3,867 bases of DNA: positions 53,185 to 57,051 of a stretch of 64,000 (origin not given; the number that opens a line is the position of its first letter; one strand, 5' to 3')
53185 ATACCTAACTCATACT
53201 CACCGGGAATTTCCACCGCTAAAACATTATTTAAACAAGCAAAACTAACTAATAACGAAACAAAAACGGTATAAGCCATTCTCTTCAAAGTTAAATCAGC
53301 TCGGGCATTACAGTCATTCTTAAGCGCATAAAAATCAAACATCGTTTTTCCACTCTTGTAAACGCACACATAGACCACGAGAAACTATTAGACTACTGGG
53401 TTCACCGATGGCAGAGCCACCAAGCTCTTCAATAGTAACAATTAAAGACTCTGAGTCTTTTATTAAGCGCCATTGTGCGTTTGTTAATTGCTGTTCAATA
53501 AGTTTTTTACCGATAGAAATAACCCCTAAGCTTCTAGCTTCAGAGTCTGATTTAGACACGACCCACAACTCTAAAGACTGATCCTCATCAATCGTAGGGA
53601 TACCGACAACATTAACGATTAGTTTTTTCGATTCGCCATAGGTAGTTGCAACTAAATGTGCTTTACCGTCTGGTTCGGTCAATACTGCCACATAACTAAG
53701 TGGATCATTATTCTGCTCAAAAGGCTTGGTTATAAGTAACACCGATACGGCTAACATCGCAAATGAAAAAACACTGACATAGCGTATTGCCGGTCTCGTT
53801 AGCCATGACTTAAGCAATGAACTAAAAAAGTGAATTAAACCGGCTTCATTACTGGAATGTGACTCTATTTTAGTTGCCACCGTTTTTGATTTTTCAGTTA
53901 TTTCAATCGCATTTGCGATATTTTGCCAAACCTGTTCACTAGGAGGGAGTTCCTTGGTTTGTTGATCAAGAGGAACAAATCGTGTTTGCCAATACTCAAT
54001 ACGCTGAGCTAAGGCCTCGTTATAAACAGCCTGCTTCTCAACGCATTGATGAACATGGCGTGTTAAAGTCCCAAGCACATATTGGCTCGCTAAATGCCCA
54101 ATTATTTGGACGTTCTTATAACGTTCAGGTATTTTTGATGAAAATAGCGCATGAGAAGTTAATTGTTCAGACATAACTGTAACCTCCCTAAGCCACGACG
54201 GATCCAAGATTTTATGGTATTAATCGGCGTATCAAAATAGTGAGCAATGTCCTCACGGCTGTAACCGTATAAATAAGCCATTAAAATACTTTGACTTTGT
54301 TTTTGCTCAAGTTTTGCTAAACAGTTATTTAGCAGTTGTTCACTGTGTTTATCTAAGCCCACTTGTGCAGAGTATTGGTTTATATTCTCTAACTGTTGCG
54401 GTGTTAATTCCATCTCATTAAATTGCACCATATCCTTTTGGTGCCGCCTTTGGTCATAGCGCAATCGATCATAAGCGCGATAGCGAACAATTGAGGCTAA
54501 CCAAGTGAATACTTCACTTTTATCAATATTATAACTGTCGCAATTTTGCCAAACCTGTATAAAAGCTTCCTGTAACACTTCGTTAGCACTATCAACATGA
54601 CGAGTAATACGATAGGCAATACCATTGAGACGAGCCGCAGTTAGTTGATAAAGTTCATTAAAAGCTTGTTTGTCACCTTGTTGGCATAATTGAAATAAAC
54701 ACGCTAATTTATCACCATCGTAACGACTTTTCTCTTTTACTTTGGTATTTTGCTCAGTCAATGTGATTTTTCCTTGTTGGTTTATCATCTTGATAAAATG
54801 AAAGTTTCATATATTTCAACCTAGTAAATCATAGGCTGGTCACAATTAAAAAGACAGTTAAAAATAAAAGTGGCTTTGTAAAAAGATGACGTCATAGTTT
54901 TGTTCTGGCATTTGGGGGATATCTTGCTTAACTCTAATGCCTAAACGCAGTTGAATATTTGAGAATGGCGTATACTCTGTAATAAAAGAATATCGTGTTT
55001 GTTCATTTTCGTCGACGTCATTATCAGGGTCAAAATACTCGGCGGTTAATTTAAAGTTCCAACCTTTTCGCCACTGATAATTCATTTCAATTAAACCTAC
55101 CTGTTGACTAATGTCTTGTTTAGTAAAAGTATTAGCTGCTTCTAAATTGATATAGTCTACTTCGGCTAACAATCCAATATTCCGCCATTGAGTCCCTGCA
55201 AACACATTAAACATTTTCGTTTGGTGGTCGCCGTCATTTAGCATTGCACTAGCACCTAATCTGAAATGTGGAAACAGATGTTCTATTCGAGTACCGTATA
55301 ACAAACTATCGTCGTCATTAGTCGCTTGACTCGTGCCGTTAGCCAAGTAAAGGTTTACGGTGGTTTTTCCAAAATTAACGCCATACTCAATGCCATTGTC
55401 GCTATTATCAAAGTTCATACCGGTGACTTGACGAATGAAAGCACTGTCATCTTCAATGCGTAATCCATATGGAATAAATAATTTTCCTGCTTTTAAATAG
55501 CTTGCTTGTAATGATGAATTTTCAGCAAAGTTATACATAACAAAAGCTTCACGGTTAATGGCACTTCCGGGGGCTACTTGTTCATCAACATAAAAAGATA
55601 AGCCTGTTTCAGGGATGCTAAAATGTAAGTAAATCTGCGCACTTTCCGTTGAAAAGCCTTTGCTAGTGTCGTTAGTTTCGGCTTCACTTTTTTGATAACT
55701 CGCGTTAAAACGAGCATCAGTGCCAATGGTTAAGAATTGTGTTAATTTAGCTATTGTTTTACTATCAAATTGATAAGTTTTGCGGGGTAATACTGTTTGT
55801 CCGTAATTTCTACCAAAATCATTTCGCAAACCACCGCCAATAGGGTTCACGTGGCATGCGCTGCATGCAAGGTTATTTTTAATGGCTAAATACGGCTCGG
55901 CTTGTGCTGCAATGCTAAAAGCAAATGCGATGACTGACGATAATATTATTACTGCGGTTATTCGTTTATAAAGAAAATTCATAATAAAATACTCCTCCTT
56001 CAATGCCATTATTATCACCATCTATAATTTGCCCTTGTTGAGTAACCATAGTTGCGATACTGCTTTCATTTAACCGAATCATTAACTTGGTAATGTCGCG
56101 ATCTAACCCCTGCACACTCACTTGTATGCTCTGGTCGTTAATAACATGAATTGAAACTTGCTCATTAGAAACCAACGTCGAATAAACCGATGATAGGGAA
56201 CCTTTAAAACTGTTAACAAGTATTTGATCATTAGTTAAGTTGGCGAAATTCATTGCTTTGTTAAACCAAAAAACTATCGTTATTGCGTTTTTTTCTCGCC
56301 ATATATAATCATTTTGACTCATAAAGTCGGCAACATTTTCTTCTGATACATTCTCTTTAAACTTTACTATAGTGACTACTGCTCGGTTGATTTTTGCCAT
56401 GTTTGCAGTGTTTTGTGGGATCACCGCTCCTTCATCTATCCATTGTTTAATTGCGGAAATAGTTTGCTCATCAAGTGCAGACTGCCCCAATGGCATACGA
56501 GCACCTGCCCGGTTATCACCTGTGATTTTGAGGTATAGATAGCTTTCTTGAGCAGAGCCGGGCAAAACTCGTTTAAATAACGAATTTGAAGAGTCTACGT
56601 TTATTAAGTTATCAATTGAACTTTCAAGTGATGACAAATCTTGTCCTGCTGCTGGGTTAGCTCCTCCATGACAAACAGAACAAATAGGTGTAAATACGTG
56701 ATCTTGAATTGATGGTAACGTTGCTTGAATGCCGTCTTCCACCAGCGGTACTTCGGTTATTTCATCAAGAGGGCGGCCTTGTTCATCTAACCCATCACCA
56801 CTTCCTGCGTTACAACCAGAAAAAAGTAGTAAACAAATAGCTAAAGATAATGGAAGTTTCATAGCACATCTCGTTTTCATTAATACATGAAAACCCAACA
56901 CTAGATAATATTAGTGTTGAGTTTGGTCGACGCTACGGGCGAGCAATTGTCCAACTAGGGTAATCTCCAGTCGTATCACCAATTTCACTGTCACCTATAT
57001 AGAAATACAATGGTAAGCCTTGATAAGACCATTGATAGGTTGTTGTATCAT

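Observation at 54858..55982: Beta-barrel outer-membrane protein with CxxCH 12 residues into the mature chain: Cyc2-type fused cytochrome-porin architecture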

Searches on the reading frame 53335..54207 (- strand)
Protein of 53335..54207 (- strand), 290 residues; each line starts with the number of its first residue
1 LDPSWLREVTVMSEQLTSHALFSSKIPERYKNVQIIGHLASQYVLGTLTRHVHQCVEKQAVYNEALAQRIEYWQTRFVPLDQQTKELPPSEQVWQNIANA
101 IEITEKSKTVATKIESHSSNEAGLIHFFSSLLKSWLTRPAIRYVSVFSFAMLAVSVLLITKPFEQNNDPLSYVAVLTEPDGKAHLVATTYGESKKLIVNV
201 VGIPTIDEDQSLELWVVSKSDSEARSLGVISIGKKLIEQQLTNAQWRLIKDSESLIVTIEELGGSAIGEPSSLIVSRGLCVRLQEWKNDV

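Call 3: search_protein_families(library=pfam, proteins=[window:53335-54207:-], max_evalue=1)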
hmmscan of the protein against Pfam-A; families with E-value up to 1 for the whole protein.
window:53335-54207:- (290 aa): 2 families
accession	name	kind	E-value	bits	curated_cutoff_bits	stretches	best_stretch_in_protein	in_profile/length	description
PF10099.14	RskA_C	-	3.1e-16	60.3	29.4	1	150-270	5-129/135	Anti-sigma-K factor rskA, C-terminal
PF12323.14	HTH_OrfB_IS605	-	0.14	12.2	21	1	61-75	30-44/47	Helix-turn-helix domain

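Call 4: search_protein_families(library=ncbifam, proteins=[window:53335-54207:-], max_evalue=1)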
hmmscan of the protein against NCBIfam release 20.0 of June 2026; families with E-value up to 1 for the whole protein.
window:53335-54207:- (290 aa): 1 family
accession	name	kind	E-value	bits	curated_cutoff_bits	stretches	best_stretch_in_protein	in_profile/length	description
NF052375.1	antisigma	equivalog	2.8e-13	50.4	100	1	39-266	1-211/217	anti-sigma factor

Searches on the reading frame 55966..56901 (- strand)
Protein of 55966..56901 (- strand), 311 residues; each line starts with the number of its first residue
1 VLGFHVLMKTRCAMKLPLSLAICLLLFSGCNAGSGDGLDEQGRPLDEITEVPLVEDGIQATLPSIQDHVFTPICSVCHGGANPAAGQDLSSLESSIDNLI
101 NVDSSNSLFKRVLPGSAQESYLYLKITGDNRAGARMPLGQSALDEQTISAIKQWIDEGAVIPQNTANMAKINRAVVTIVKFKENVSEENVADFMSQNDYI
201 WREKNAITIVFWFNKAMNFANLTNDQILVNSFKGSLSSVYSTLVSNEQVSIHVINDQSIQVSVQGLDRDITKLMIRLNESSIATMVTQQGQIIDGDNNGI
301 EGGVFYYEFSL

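Call 3: search_protein_families(library=pfam, proteins=[window:55966-56901:-], max_evalue=1)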
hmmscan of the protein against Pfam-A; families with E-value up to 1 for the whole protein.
window:55966-56901:- (311 aa): 5 families
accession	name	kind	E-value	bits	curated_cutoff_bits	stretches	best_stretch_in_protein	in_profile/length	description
PF07635.16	PSCyt1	-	0.0015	19.6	22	1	74-137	1-56/59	Planctomycete cytochrome C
PF06934.16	CTI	-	0.02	13.9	25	1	134-175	86-127/692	Fatty acid cis/trans isomerase (CTI)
PF13442.11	Cytochrome_CBB3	-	0.042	14.6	27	1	70-155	10-68/68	Cytochrome C oxidase, cbb3-type, subunit III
PF00876.23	Innexin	-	0.05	13.2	25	1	167-249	118-201/333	Innexin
PF23254.1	KH_PARP14_8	-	0.057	13.7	27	1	241-273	23-54/66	PARP14-like, eighth type I KH domain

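Call 4: search_protein_families(library=ncbifam, proteins=[window:55966-56901:-], max_evalue=1)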
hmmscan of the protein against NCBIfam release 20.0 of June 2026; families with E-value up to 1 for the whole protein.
window:55966-56901:- (311 aa): 3 families
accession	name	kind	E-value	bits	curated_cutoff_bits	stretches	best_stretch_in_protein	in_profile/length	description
NF047812.1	LIC11213_lipo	equivalog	0.0003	20.9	100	1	60-118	38-96/118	LIC11213 family lipoprotein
TIGR03806.1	chp_HNE_0200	subfamily_domain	0.00072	18.8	313.3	1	103-156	258-312/314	SO2930 family diheme c-type cytochrome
NF010946.0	PRK14366.1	equivalog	0.029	13.8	284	1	170-239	119-174/195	Maf-like protein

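Call 41: search_solved_structures(query=window:55966-56901:-, max_evalue=1, show_alignments=2)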
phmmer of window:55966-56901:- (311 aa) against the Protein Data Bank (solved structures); distinct sequences matched with E-value up to 1: 1.
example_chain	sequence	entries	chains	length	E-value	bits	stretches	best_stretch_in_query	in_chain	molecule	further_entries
5mab_A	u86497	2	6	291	0.00061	22.1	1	71-160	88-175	FoxE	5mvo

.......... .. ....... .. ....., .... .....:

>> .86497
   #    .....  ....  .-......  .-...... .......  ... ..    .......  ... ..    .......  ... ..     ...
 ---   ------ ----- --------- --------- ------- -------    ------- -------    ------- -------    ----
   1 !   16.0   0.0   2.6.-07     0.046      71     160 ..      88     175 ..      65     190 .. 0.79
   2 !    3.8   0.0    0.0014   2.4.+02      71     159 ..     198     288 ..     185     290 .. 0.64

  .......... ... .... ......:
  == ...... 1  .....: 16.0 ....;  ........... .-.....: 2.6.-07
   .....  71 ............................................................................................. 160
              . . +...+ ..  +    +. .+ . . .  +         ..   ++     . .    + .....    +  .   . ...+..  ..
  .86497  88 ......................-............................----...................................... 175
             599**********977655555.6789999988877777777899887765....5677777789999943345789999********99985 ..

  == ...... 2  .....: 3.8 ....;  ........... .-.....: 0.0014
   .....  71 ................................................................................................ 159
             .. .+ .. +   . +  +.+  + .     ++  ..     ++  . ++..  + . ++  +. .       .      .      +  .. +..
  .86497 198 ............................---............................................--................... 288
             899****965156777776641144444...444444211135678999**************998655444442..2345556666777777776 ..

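Call 60: find_homologous_proteins(query=window:55969-56862:-, max_evalue=0.001)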
Query seq(298 aa) (298 aa): 129 proteins with E <= 0.001 among 1067 candidates; the best 120 are listed.
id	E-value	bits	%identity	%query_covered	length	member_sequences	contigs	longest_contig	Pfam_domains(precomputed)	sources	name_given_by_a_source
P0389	1.6e-191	652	100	100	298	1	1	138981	-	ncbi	-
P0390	1.4e-177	607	94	100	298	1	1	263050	-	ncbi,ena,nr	ncbi:MAG: hypothetical protein HRT53_11315 [Colwellia sp.]|nr:hypothetical protein [Colwellia sp.]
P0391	1.5e-177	607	94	100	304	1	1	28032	-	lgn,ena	-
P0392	9.9e-122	423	65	100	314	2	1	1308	-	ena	-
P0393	2.4e-118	412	62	100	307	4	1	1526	-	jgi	-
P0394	3.7e-111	389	59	100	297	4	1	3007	-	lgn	-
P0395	1.0e-101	358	60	100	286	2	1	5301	-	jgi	-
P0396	1.1e-92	328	52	92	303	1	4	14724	-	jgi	-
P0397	1.8e-92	327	55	90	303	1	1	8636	-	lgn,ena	-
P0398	2.1e-92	327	51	99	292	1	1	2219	-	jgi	-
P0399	3.1e-91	323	52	97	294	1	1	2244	-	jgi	-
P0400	2.5e-89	317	50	100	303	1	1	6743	-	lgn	-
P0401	3.9e-89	317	52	97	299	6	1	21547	-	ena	-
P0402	3.0e-87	310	51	98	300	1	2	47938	-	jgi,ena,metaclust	metaclust:\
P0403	6.4e-87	309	50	96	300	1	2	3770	-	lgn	-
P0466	1.5e-33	134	50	35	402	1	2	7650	PF13205.13,PF07635.17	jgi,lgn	jgi:hypothetical protein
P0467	2.4e-33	134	45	35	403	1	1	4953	PF07635.17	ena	-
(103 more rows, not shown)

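Call 63: search_protein_families(library=pfam, alignment_id=A4, max_evalue=0.01)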
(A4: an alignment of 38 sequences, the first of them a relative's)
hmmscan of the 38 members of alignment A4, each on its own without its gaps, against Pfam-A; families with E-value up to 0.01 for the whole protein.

A. member 1, P0389 (298 aa): 1 family
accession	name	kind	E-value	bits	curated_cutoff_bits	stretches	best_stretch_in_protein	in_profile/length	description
PF07635.16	PSCyt1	-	0.0013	19.7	22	1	61-124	1-56/59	Planctomycete cytochrome C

B. families by the number of members that match (of 38 scanned): 8 families
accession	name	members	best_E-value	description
PF07635.16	PSCyt1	19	3.4e-05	Planctomycete cytochrome C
PF13442.11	Cytochrome_CBB3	11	0.0002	Cytochrome C oxidase, cbb3-type, subunit III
PF06934.16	CTI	5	0.0023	Fatty acid cis/trans isomerase (CTI)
PF00034.26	Cytochrom_C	4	0.00019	Cytochrome c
PF04234.18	CopC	3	0.00031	CopC domain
PF25183.1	OMP_b-brl_4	1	0.00053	Outer membrane beta barrel domain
PF13205.12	Big_5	1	0.0022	Bacterial Ig-like domain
PF08139.17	LPAM_1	1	0.004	Prokaryotic membrane lipoprotein lipid attachment site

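Call 70: predict_structure(alignment_id=A4)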
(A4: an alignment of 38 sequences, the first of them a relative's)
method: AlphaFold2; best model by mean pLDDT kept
length: 298 residues; sequences in the alignment: 38
mean_pLDDT: 82.2   pTM: 0.63
mean pLDDT of the five models: 82.2, 81.8, 81.7, 80.4, 79.5
residues with pLDDT >= 90: 145; 70-90: 85; 50-70: 54; < 50: 14
segments of 3 or more residues with pLDDT < 50: 35-42, 184-188
pLDDT, mean of each block of 10 residues (from residue 1): 64 60 70 50 81 91 74 83 90 92 95 92 83 96 88 83 75 57 50 86 93 93 76 94 93 88 93 93 94 92
secondary structure, 60 per line:
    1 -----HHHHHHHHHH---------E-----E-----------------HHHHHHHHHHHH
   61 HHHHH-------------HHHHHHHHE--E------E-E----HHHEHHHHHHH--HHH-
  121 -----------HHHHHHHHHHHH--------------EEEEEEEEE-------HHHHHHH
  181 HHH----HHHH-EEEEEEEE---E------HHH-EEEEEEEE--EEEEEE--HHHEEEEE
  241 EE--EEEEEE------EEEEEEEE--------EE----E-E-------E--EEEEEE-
elements in order: H6-15 H49-65 H79-86 H108-114 H132-143 E158-166 H174-183 H188-191 E193-200 E215-222 E225-230 E236-242 E245-250 E257-264 E292-297

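Call 73: fold_search(model_id=the predicted structure, library=pdb)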
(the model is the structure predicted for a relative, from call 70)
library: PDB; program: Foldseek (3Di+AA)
matches with E <= 10: 1909; with E <= 0.001: 0
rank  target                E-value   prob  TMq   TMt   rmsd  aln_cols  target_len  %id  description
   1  5uoe_T                2.7e-03  0.98  0.18  0.40   8.1       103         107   10  Crystal Structure Analysis of Elbow-Engineered-Fab-Bound Human Insulin Degrading Enzyme (IDE) (released 2018-02-07)
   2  5uoe_L                2.9e-03  0.99  0.18  0.40   5.0        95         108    8  Crystal Structure Analysis of Elbow-Engineered-Fab-Bound Human Insulin Degrading Enzyme (IDE) (released 2018-02-07)
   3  9uvi_A                2.9e-03  0.98  0.17  0.37   5.3        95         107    8  Crystal structure of beta 2 microglobulin in complex with antibody BBM.1 (released 2025-09-03)
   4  7umn_L                3.2e-03  0.94  0.18  0.38  10.0       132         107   10  H1 Solomon Islands 2006 hemagglutinin in complex with Ab36 (released 2023-04-19)
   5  7su0_C                3.9e-03  0.94  0.15  0.31   7.3        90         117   13  Crystal structure of an acidic pH-selective Ipilimumab variant Ipi.105 in complex with CTLA-4 (released 2022-03-02)
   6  8ejh_K                4.1e-03  0.87  0.17  0.36  11.3       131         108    8  Lassa virus glycoprotein complex (Josiah) bound to 12.1F Fab (released 2023-06-07)
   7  6p79_L                4.4e-03  0.98  0.18  0.40   4.9        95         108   12  Engineered single chain antibody C9+C14 ScFv (released 2020-04-15)
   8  9jil_F                4.9e-03  0.87  0.16  0.32   6.4       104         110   10  Rat hepatitis E virus capsid protein E2s domain in complex with Fab C131 (released 2025-07-23)
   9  5uoe_W                5.2e-03  0.96  0.18  0.40   8.6       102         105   10  Crystal Structure Analysis of Elbow-Engineered-Fab-Bound Human Insulin Degrading Enzyme (IDE) (released 2018-02-07)
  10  1a7p_L                5.6e-03  0.98  0.17  0.38   4.8        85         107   10  FV FRAGMENT OF MOUSE MONOCLONAL ANTIBODY D1.3 (BALB/C, IGG1, K) ENGINEERED MUTANT PRO95L->SER ON VARIANT CHAIN L GLU81 (released 1998-04-29)
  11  9xqn_B                5.6e-03  0.93  0.17  0.38   8.8       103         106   11  Cryo-EM structure of apo form of GPR75-bRIL-Fab complex (released 2026-02-04)
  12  1im3_D                5.9e-03  0.98  0.19  0.46   5.0       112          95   14  Crystal Structure of the human cytomegalovirus protein US2 bound to the MHC class I molecule HLA-A2/tax (released 2001-06-06)
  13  1kir_A                5.9e-03  0.96  0.17  0.37   5.0        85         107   10  FV MUTANT Y(A 50)S (VL DOMAIN) OF MOUSE MONOCLONAL ANTIBODY D1.3 COMPLEXED WITH HEN EGG WHITE LYSOZYME (released 1996-12-23)
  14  3j8v_J                6.3e-03  0.91  0.17  0.36   6.7       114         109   10  Cryo-EM reconstruction of quasi-HPV16 complex with H16.14J Fab (released 2015-05-06)
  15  9s6t_L                6.3e-03  0.85  0.16  0.36  10.5       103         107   16  Ternary cryo-EM structure of chicken ALG12 with Dol25-PP-GlcNAc2Man7, Dol25-P-Man, and Fab (released 2026-03-18)
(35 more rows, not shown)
